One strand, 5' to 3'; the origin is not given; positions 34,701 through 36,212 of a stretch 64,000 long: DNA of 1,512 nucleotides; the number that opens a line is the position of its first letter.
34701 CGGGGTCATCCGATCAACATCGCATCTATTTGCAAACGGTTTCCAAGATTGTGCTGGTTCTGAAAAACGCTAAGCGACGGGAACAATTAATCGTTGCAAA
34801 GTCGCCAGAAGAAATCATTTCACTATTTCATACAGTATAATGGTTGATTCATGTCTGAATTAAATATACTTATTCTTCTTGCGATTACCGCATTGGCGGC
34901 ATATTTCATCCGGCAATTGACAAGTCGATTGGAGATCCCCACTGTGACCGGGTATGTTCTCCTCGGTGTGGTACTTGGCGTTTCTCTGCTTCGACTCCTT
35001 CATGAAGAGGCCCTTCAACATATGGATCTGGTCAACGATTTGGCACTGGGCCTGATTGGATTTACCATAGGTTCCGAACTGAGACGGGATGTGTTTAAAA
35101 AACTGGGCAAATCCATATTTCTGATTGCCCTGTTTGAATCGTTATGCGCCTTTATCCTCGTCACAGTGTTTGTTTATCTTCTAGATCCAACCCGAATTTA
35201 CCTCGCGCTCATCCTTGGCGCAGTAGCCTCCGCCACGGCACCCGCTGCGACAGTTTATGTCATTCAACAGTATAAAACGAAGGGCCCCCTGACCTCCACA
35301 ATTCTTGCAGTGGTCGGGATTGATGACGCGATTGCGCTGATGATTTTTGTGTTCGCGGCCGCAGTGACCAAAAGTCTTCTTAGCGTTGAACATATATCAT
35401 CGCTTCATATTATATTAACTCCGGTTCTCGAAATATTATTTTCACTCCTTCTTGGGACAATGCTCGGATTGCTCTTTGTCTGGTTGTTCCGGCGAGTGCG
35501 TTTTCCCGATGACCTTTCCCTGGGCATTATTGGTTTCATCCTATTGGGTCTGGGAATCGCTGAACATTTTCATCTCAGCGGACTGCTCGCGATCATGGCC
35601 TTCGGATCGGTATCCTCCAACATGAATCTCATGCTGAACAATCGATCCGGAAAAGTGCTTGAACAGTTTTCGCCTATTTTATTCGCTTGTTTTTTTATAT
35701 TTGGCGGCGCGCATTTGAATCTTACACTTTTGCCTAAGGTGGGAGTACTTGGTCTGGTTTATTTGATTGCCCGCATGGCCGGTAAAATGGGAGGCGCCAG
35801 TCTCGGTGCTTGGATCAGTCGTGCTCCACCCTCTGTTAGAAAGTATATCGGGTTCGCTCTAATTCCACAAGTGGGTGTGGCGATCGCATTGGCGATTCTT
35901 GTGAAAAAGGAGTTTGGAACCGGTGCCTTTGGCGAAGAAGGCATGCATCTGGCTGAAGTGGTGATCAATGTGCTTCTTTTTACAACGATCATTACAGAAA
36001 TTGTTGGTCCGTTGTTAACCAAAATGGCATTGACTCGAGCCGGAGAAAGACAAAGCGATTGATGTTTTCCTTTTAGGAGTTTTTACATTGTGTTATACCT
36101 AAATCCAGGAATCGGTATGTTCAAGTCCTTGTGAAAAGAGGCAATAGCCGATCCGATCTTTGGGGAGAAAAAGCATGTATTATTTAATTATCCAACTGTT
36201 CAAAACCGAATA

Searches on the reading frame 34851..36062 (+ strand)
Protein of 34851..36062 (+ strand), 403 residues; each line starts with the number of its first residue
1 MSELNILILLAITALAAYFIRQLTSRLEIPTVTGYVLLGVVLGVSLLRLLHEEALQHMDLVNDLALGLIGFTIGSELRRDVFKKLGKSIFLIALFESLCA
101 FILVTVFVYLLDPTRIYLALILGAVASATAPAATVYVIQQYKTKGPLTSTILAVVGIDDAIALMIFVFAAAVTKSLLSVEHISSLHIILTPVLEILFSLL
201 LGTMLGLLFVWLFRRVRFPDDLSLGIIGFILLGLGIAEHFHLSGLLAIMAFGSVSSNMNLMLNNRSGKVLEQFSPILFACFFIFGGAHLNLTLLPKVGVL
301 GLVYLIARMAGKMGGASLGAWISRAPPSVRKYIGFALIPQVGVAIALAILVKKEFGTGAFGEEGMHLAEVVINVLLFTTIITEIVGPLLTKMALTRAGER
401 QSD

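Call 49: search_protein_families(library=pfam, proteins=[window:34851-36062:+], max_evalue=0.00001)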
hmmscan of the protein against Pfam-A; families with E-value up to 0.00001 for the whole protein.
window:34851-36062:+ (403 aa): 1 family
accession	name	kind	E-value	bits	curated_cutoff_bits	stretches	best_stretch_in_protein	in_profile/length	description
PF00999.27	Na_H_Exchanger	-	6.4e-38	131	26.2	1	15-393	5-372/375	Sodium/hydrogen exchanger, transmembrane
